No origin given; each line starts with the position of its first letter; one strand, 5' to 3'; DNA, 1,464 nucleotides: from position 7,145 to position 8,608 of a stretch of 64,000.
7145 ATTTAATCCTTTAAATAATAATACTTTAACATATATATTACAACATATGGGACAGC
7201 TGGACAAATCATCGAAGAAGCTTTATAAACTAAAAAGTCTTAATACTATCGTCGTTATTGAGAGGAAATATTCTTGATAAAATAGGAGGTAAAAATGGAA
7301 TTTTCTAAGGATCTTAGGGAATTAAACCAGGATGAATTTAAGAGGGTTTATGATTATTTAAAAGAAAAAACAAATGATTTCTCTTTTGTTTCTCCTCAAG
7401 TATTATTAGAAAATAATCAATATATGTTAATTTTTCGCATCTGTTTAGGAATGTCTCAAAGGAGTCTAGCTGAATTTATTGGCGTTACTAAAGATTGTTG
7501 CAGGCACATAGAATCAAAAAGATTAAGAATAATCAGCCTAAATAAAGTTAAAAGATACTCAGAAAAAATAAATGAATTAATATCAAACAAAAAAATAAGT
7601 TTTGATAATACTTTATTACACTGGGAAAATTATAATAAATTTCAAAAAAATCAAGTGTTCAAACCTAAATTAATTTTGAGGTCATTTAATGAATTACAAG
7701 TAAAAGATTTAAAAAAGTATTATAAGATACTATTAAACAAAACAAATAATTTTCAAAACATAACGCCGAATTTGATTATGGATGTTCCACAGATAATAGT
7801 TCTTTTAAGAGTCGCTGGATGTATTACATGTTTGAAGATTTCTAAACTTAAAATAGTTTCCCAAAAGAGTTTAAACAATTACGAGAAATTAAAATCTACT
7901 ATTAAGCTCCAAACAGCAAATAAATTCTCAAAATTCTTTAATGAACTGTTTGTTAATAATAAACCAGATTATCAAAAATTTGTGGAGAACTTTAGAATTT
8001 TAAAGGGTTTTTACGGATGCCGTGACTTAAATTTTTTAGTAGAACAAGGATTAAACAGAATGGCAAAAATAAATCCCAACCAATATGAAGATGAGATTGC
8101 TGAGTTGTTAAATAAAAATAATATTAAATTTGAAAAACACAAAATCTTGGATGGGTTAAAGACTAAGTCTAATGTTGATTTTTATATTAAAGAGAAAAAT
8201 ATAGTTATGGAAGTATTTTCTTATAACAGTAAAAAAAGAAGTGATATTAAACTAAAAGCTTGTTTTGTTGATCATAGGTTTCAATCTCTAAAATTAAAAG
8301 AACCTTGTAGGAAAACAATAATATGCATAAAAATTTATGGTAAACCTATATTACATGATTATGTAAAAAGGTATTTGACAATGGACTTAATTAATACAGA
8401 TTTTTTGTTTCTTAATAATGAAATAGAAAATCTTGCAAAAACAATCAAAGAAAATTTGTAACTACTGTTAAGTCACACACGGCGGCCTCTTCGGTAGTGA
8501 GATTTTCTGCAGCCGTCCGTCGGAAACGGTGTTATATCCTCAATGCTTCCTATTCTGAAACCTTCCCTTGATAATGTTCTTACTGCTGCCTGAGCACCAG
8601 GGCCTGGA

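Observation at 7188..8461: Second promoter-cassette gene (XRE-HTH, 388 aa) wedged between rpoD and rps11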

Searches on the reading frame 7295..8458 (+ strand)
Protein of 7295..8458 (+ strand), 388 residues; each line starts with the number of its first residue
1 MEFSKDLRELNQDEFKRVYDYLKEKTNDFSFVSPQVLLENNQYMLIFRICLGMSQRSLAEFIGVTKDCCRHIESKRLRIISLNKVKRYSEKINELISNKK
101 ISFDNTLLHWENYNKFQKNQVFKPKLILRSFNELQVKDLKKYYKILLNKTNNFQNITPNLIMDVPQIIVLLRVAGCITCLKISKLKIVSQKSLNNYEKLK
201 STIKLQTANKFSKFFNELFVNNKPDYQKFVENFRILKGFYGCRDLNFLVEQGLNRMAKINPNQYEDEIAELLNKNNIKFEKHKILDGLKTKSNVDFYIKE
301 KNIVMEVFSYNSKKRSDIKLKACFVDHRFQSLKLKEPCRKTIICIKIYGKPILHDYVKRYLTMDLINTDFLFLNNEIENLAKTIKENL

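Call 6: search_protein_families(library=pfam, proteins=[window:7295-8458:+], max_evalue=1)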
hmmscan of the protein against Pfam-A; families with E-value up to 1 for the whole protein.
window:7295-8458:+ (388 aa): 3 families
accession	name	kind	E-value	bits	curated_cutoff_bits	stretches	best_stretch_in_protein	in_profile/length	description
PF01381.28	HTH_3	-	4.7e-07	30.2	23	2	51-93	8-49/55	Helix-turn-helix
PF12844.13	HTH_19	-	0.0069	16.7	30.2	0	48-94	8-53/64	Helix-turn-helix domain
PF09572.16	RE_XamI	-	0.057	13.3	25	0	151-206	1-55/256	XamI restriction endonuclease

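Call 13: search_protein_families(library=ncbifam, proteins=[window:7295-8458:+], max_evalue=1)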
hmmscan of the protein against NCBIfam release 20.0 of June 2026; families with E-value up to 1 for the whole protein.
window:7295-8458:+ (388 aa): 4 families
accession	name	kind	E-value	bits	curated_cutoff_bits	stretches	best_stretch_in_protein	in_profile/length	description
TIGR03070.1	couple_hipB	subfamily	0.0072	16.2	71.65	1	48-74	11-37/58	type II toxin-antitoxin system Y4mF family antitoxin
NF011131.0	PRK14553.2-4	equivalog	0.0074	16.6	225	1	140-186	12-58/113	ribosomal-processing cysteine protease Prp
NF010724.0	PRK14126.1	equivalog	0.059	13.2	80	1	286-358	3-69/87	cell division protein ZapA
NF010070.0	PRK13551.1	subfamily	0.088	11.6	483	1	222-336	238-346/365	agmatine deiminase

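Call 14: search_protein_families(library=phrogs, proteins=[window:7295-8458:+], max_evalue=1)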
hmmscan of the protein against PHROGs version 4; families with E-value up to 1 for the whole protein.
window:7295-8458:+ (388 aa): 8 families
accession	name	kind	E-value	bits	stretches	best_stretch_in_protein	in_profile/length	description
phrog_3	-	transcription regulation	1.2e-05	26.3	2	157-304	82-222/430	transcriptional repressor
phrog_7241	-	transcription regulation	0.00071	20.6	1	37-84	59-108/122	transcriptional regulator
phrog_8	-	transcription regulation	0.0016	18.9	1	51-311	88-272/346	transcriptional regulator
phrog_1373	-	transcription regulation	0.0072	17.3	0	48-93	72-116/166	transcriptional regulator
phrog_1124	-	transcription regulation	0.0095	16.5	0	182-220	26-64/177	transcriptional regulator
phrog_5928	-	unknown function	0.041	14.8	1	262-313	26-73/124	-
phrog_2626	-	unknown function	0.29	12.4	1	9-31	20-44/59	-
phrog_12245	-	unknown function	0.32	12.5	0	12-30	8-25/49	-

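Call 15: find_homologous_proteins(query=window:7295-8458:+, max_evalue=0.001)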
Query window:7295-8458:+ (388 aa): 20 proteins with E <= 0.001 among 4560 candidates.
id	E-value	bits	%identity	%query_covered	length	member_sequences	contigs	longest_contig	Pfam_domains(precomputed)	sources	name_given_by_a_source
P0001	1.7e-248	842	100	100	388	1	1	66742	PF01381.29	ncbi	ncbi:MAG: hypothetical protein V1663_03275 [archaeon]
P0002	3.0e-127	443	55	99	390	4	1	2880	PF01381.29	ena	-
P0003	6.6e-120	419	51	98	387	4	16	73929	PF01381.29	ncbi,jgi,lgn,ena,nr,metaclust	ncbi:hypothetical protein J4405_02640 [Candidatus Woesearchaeota archaeon]|nr:hypothetical protein [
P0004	4.4e-105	370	55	83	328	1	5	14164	-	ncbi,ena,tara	tara:strand:+ start:1473 stop:2459 length:987 start_codon:yes stop_codon:yes gene_type:complete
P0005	4.9e-98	347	43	98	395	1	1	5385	-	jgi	jgi:transcriptional regulator with XRE-family HTH domain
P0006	4.5e-91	324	46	98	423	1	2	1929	-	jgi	-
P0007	8.5e-91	323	44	98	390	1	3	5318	-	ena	-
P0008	4.3e-90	321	45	97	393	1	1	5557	-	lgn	-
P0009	5.2e-89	317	46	95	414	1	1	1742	-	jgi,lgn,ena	-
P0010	1.3e-88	316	41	99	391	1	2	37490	-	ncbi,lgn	-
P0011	9.9e-86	306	40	99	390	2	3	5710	-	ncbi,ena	ncbi:MAG: hypothetical protein AABX29_06035 [Nanoarchaeota archaeon]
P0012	1.6e-85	306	40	97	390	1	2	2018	-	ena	-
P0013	6.3e-84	300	43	96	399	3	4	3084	-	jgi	-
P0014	1.2e-78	283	42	99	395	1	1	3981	-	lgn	-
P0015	1.4e-78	283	41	96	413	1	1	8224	-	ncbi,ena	-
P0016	5.4e-77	278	41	98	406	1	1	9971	-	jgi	-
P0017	3.8e-74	268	38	98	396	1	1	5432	-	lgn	-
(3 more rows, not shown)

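Call 17: find_encoding_contigs(protein=P0003, flank=6000, max_places=4)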
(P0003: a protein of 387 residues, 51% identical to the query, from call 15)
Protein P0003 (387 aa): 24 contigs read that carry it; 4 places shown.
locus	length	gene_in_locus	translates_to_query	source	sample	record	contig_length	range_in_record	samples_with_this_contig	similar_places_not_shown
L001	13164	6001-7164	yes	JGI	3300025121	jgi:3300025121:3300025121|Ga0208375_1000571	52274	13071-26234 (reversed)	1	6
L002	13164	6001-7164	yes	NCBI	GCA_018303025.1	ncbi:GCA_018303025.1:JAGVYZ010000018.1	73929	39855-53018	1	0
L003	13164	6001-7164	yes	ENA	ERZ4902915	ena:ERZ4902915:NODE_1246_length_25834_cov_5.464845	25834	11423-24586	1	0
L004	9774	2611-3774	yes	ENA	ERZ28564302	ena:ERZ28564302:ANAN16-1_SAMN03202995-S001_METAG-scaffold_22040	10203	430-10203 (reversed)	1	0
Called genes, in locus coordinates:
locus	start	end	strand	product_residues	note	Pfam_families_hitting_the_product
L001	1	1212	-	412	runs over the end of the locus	-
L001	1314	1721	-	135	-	PF00380:Ribosomal_S9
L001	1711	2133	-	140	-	PF00572:Ribosomal_L13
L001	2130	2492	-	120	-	PF17135:Ribosomal_L18 (weak), PF00828:Ribosomal_L27A (weak)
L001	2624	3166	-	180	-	PF00160:Pro_isomerase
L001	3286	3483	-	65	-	-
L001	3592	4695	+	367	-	-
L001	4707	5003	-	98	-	-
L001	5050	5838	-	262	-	PF01193:RNA_pol_L, PF01000:RNA_pol_A_bac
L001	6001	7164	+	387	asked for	PF01381:HTH_3 (faint)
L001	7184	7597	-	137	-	PF00411:Ribosomal_S11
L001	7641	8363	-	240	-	PF22421:SYY_C-terminal (faint), PF01479:S4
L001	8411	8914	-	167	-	PF00416:Ribosomal_S13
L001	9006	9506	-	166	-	-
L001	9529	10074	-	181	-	PF04919:DUF655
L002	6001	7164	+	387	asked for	PF01381:HTH_3 (faint)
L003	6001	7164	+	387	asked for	PF01381:HTH_3 (faint)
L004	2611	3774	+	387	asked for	PF01381:HTH_3 (faint)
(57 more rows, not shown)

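Call 18: find_encoding_contigs(protein=P0010, flank=6000, max_places=3)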
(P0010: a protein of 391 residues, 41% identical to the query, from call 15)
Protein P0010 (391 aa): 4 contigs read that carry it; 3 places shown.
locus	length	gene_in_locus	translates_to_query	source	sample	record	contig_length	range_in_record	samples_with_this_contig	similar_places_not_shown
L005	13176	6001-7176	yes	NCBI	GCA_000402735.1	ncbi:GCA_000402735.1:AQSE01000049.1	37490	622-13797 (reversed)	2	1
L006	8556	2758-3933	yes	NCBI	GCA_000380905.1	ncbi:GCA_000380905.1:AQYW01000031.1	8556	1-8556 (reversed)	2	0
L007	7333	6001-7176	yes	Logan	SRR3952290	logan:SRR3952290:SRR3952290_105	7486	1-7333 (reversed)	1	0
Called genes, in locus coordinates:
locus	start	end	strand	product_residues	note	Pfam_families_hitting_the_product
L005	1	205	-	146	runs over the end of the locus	PF00380:Ribosomal_S9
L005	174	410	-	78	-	-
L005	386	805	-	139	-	PF00572:Ribosomal_L13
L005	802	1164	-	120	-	PF17135:Ribosomal_L18, PF00828:Ribosomal_L27A (weak)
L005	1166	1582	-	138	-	-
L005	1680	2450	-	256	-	PF01193:RNA_pol_L, PF01000:RNA_pol_A_bac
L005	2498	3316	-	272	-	PF01207:Dus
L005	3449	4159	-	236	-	PF01978:TrmB, PF01022:HTH_5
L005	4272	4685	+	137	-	-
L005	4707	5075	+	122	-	-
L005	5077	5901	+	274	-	-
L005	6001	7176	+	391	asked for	-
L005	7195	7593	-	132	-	PF00411:Ribosomal_S11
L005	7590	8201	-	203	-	PF22421:SYY_C-terminal (faint), PF01479:S4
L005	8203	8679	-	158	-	PF00416:Ribosomal_S13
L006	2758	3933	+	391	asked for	-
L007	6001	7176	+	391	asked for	-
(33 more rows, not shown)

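Call 22: find_encoding_contigs(protein=P0016, flank=6000, max_places=2)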
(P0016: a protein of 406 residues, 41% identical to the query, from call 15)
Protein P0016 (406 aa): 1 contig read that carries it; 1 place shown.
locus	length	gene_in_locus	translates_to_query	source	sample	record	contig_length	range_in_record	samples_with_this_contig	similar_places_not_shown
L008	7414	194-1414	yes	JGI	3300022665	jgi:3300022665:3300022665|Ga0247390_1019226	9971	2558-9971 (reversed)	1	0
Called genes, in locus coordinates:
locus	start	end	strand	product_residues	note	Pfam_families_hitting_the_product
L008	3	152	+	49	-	?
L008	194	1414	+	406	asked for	-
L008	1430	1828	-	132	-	PF00411:Ribosomal_S11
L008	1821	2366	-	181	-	PF01479:S4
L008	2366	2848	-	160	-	PF00416:Ribosomal_S13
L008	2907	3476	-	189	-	PF04919:DUF655, PF14579:HHH_6 (faint)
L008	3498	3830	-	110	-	PF03874:RNA_pol_Rpb4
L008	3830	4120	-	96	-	PF01157:Ribosomal_L21e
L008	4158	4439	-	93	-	-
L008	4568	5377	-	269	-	-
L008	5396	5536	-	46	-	-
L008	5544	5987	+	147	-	-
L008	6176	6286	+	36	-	-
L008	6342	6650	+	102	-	-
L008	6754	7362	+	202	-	PF01209:Ubie_methyltran, PF02353:CMAS (weak), PF03848:TehB (weak), PF13489:Methyltransf_23, PF13847:Methyltransf_31, PF08241:Methyltransf_11, PF08242:Methyltransf_12, PF13649:Methyltransf_25, +1 more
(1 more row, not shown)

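Call 23: find_encoding_contigs(protein=P0015, flank=6000, max_places=2)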
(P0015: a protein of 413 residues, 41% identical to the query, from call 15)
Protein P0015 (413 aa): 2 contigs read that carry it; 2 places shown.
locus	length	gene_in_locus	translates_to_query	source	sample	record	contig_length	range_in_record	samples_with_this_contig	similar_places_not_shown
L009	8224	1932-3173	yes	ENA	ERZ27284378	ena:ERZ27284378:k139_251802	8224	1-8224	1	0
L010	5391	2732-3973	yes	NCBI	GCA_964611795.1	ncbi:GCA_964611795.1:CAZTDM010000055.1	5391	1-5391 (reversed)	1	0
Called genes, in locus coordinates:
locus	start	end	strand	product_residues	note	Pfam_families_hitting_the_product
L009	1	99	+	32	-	?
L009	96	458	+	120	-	PF18480:DUF5615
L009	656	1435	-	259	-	PF01193:RNA_pol_L, PF01000:RNA_pol_A_bac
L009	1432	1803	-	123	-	-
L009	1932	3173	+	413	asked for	-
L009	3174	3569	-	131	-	PF00411:Ribosomal_S11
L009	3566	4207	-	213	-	PF01479:S4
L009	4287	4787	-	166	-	PF00416:Ribosomal_S13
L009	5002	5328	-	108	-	-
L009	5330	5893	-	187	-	PF04919:DUF655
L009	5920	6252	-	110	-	PF03874:RNA_pol_Rpb4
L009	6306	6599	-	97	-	PF01157:Ribosomal_L21e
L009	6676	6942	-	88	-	-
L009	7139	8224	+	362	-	?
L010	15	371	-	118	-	PF17135:Ribosomal_L18 (weak), PF00828:Ribosomal_L27A (weak)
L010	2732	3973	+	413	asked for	-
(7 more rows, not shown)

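Call 24: find_encoding_contigs(protein=P0004, flank=6000, max_places=2)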
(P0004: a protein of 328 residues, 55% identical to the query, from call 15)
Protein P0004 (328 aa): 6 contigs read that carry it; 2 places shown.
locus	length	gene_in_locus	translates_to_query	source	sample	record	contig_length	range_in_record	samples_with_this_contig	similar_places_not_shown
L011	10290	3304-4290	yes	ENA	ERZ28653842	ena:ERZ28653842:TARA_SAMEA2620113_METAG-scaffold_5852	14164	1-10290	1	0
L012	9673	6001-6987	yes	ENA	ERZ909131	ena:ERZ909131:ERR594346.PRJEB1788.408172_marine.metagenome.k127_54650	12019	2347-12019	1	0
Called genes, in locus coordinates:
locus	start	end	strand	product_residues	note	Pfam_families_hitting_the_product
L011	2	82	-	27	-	?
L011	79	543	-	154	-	PF04073:tRNA_edit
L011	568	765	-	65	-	PF01194:RNA_pol_N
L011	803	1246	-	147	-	PF00380:Ribosomal_S9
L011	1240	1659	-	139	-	PF00572:Ribosomal_L13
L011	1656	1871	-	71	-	-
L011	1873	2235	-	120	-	PF00828:Ribosomal_L27A, PF17135:Ribosomal_L18 (weak)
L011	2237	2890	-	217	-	PF01193:RNA_pol_L, PF01000:RNA_pol_A_bac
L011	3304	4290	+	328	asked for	-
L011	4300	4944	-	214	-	PF00411:Ribosomal_S11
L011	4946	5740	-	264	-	PF00163:Ribosomal_S4 (weak), PF01479:S4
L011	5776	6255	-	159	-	PF00416:Ribosomal_S13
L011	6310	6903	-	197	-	-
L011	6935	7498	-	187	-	PF04919:DUF655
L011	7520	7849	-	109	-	PF03874:RNA_pol_Rpb4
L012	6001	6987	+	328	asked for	-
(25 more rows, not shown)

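Call 25: find_encoding_contigs(protein=P0017, flank=6000, max_places=2)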
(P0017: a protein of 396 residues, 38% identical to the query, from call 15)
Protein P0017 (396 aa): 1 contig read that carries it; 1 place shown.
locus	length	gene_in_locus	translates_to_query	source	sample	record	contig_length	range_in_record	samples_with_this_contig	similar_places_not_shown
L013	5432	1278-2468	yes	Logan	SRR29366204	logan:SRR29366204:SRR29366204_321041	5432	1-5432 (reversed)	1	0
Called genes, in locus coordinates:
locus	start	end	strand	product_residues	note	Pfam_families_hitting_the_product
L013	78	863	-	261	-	PF01193:RNA_pol_L, PF01000:RNA_pol_A_bac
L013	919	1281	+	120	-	-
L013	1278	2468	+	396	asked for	-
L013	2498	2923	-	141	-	PF00411:Ribosomal_S11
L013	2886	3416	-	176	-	PF01479:S4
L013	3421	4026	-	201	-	PF00416:Ribosomal_S13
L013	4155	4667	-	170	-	-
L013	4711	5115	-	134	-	-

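Call 27: predict_structure(alignment_id=A1)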
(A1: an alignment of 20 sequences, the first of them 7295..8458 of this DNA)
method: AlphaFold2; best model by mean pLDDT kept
length: 388 residues; sequences in the alignment: 20
mean_pLDDT: 84.4   pTM: 0.43
mean pLDDT of the five models: 84.4, 84.1, 83.0, 81.7, 81.5
residues with pLDDT >= 90: 170; 70-90: 175; 50-70: 22; < 50: 21
segments of 3 or more residues with pLDDT < 50: 239-243, 248-259
pLDDT, mean of each block of 10 residues (from residue 1): 74 92 92 92 93 91 90 88 92 89 90 70 74 87 93 91 90 88 80 85 84 92 90 72 46 43 85 94 81 88 91 71 88 92 89 83 90 90 84
secondary structure, 60 per line:
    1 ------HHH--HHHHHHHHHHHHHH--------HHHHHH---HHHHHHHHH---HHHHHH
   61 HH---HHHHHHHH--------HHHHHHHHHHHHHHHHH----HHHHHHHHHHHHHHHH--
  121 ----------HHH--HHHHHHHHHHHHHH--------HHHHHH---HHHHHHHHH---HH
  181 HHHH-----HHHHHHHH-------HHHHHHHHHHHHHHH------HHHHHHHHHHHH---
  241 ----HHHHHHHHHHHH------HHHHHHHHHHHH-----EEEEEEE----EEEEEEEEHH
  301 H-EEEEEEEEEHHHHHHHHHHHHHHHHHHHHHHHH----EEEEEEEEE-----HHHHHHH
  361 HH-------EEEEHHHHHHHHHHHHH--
elements in order: H12-25 H34-39 H43-51 H55-62 H66-73 H82-98 H103-118 H136-149 H158-163 H167-175 H179-184 H190-197 H205-219 H226-237 H245-256 H263-274 E280-286 E291-298 E303-311 H312-335 E340-348 H354-362 E370-373 H374-386

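Call 29: search_solved_structures(query=A1, max_evalue=10, show_alignments=2)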
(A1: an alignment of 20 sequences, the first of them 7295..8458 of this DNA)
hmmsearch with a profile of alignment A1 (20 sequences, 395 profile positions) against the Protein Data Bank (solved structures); distinct sequences matched with E-value up to 10: 8.
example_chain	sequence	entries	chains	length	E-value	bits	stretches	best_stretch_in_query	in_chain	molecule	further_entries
3vep_D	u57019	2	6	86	0.09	14.9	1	39-75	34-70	Probable RNA polymerase sigma-D factor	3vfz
2mez_A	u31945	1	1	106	0.18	13.9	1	47-78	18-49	Multiprotein Bridging Factor (MBP-like)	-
8tac_A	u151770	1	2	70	0.25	13.4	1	49-77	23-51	DBP48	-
1r63_A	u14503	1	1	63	0.3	13.2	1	48-78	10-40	REPRESSOR PROTEIN FROM BACTERIOPHAGE 434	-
28tn_A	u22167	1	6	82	0.32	13.1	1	47-81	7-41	lambda repressor-like protein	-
1per_L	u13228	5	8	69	0.37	12.9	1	48-78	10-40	PROTEIN (434 REPRESSOR) | 434 REPRESSOR | REPRESSOR PROTEIN CI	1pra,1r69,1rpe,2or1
2r63_A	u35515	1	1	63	1.6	10.8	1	49-78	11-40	REPRESSOR PROTEIN FROM BACTERIOPHAGE 434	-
3vk0_A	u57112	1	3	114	2.2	10.3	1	45-85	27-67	Transcriptional regulator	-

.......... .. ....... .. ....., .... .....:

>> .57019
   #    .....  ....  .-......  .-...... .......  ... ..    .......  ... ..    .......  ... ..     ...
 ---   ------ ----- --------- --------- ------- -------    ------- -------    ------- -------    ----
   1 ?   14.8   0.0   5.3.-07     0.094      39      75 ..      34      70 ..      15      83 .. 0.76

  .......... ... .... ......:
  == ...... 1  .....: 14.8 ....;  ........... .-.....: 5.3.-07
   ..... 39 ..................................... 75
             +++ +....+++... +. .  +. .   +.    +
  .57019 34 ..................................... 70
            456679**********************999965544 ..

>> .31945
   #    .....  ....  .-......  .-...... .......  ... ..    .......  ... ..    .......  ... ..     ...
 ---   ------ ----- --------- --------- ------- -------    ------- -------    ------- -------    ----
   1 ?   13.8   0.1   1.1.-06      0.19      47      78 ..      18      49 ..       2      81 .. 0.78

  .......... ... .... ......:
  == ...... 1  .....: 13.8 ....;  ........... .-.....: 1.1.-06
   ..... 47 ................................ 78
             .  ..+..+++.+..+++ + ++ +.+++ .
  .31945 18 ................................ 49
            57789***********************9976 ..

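Call 30: fold_search(model_id=the predicted structure, library=pdb)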
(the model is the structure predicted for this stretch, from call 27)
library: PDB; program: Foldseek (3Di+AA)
matches with E <= 10: 630; with E <= 0.001: 0
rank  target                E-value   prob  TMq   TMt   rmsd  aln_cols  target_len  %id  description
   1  9i05_Xl               8.8e-03  0.25  0.15  0.14  22.6       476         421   12  Cryo-EM structure of the large subunit of the mitochondrial ribosome from Toxoplasma gondii (released 2025-06-11)
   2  9u49_A                2.6e-02  0.60  0.22  0.21  33.8       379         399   10  crystal structure of Cdn1 in complex with cA4 (released 2026-02-04)
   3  1dc1_B                4.2e-02  0.80  0.25  0.28  16.8       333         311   10  RESTRICTION ENZYME BSOBI/DNA COMPLEX STRUCTURE: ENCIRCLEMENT OF THE DNA AND HISTIDINE-CATALYZED HYDROLYSIS WITHIN A CA (released 2001-02-21)
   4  9ibq_A                9.2e-02  0.51  0.25  0.31  20.5       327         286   12  Structure of BstEII with DNA substrate (released 2026-03-04)
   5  8q3z_A                9.7e-02  0.51  0.24  0.21  21.9       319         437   14  Crystal structure of cA4-bound Can2 from Thermoanaerobacter brockii (released 2023-11-22)
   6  5liz                  1.1e-01  0.18  0.18  0.13  21.4       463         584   12  The structure of Nt.BspD6I nicking endonuclease with all cysteines mutated by serine residues at 0.19 nm resolution . (released 2017-08-02)
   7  1dc1_A                1.3e-01  0.57  0.24  0.28  13.6       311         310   10  RESTRICTION ENZYME BSOBI/DNA COMPLEX STRUCTURE: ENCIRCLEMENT OF THE DNA AND HISTIDINE-CATALYZED HYDROLYSIS WITHIN A CA (released 2001-02-21)
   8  2ziw_A                1.3e-01  0.47  0.15  0.20  11.1       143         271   13  Crystal structure of the Mus81-Eme1 complex (released 2008-04-29)
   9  8q41_B                1.4e-01  0.38  0.25  0.23  33.1       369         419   14  Crystal structure of Can2 (E341A) bound to cA4 and TTTAAA ssDNA (released 2023-11-22)
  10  1y88                  1.5e-01  0.96  0.20  0.37   5.4       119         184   13  Crystal Structure of Protein of Unknown Function AF1548 (released 2004-12-21)
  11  6sxa_G                1.6e-01  0.91  0.17  0.29   4.8        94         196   15  XPF-ERCC1 Cryo-EM Structure, Apo-form (released 2020-03-11)
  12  8q43_B                1.7e-01  0.33  0.24  0.22  34.5       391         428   13  Crystal structure of cA4-bound Can2 (E341A) in complex with oligo-C DNA (released 2023-11-22)
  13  5lhc_A                1.7e-01  0.13  0.17  0.12  22.1       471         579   13  The structure of D456A mutant of Nt.BspD6I nicking endonuclease at 0.24 nm resolution . (released 2017-08-16)
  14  8q41_A                1.8e-01  0.33  0.24  0.22  33.6       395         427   13  Crystal structure of Can2 (E341A) bound to cA4 and TTTAAA ssDNA (released 2023-11-22)
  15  7edb_B                2.1e-01  0.30  0.18  0.20  18.1       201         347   11  EcoT38I restriction endonuclease complexed with DNA (released 2022-03-16)
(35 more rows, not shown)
